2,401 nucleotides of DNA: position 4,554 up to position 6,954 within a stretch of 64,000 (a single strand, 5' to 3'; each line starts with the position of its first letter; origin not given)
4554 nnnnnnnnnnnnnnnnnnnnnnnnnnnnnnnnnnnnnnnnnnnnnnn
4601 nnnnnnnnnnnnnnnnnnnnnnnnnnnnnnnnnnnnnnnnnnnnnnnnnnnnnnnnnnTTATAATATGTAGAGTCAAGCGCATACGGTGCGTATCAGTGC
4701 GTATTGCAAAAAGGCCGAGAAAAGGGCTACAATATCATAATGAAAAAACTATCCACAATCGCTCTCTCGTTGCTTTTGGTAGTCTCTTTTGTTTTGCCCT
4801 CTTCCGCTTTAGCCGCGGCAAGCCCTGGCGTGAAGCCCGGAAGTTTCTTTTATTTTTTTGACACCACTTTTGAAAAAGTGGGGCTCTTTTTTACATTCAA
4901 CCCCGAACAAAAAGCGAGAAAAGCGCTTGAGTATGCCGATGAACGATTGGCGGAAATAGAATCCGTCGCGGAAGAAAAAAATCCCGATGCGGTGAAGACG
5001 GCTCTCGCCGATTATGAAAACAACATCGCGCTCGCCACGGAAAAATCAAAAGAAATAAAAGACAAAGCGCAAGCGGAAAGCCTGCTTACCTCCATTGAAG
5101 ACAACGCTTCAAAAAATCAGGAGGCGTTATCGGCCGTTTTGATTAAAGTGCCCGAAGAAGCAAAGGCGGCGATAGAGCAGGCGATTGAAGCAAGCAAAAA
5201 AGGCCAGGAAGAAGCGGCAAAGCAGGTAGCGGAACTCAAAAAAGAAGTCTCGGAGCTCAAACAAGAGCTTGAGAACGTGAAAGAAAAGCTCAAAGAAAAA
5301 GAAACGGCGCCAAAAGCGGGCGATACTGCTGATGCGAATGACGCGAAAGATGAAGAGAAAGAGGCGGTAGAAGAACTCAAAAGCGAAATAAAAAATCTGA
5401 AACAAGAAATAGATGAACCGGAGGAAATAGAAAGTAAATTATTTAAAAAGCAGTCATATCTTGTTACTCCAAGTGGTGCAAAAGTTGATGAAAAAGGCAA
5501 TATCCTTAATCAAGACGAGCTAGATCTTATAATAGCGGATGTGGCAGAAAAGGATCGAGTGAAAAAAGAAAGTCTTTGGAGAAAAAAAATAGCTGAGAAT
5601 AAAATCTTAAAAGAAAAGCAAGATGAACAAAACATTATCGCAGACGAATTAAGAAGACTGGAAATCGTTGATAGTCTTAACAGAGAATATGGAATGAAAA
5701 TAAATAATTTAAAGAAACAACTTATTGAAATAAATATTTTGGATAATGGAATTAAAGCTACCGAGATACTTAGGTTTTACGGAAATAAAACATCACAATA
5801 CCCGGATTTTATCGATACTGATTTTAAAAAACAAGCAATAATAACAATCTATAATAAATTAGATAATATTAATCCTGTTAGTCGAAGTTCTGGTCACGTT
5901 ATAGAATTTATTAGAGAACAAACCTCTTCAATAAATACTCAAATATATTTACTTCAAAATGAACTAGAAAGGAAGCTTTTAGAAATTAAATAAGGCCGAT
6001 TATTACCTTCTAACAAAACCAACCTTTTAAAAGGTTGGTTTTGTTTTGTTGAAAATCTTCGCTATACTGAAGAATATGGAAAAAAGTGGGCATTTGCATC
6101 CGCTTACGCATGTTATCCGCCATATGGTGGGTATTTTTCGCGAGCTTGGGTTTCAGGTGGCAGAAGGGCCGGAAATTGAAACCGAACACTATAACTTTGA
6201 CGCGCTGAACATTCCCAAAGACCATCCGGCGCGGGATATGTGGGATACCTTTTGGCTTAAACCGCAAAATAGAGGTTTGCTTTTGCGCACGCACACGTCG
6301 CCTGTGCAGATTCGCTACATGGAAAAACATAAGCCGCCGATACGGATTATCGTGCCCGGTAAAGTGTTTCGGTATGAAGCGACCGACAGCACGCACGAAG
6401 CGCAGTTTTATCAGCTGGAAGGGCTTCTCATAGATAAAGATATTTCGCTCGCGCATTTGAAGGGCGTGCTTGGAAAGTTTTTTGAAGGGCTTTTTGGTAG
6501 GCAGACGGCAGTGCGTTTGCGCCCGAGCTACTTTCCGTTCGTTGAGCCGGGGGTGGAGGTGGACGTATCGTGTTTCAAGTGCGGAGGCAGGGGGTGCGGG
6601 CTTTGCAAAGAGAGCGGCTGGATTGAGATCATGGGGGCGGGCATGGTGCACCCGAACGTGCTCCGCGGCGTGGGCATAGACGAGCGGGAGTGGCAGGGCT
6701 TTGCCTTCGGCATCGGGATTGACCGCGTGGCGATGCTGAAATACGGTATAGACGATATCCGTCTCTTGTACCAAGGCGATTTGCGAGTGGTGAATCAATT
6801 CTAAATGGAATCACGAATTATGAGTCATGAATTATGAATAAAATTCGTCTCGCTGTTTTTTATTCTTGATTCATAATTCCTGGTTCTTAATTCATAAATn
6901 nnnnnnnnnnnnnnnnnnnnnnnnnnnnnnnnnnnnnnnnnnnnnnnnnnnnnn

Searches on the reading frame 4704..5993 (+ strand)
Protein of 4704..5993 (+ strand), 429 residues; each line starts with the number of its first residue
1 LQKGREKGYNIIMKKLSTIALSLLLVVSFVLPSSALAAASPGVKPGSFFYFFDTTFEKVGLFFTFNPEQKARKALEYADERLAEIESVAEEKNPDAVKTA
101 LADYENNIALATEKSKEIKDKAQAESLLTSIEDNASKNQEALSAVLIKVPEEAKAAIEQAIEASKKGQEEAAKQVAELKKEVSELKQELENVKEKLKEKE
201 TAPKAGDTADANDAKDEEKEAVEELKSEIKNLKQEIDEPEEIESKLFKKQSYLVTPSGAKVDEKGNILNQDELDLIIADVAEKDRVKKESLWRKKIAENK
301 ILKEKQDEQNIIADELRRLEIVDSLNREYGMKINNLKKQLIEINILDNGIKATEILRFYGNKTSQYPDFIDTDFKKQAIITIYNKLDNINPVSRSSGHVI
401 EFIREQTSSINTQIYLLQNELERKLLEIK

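Call 59: search_protein_families(library=pfam, proteins=[window:4704-5993:+], max_evalue=0.00001)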
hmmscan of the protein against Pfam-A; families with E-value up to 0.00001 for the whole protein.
window:4704-5993:+ (429 aa): 1 family
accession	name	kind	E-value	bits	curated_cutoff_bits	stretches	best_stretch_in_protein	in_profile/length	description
PF18915.5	DUF5667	-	1.2e-22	80.7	27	1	42-152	1-99/99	Domain of unknown function (DUF5667)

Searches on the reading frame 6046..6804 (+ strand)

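Call 59: search_protein_families(library=pfam, proteins=[window:6046-6804:+], max_evalue=0.00001)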
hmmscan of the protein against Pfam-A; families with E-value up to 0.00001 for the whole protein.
window:6046-6804:+ (252 aa): 1 family
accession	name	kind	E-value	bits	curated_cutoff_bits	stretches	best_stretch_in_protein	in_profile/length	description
PF01409.25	tRNA-synt_2d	-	6.4e-103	343.9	19.8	1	9-252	8-246/246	tRNA synthetases class II core domain (F)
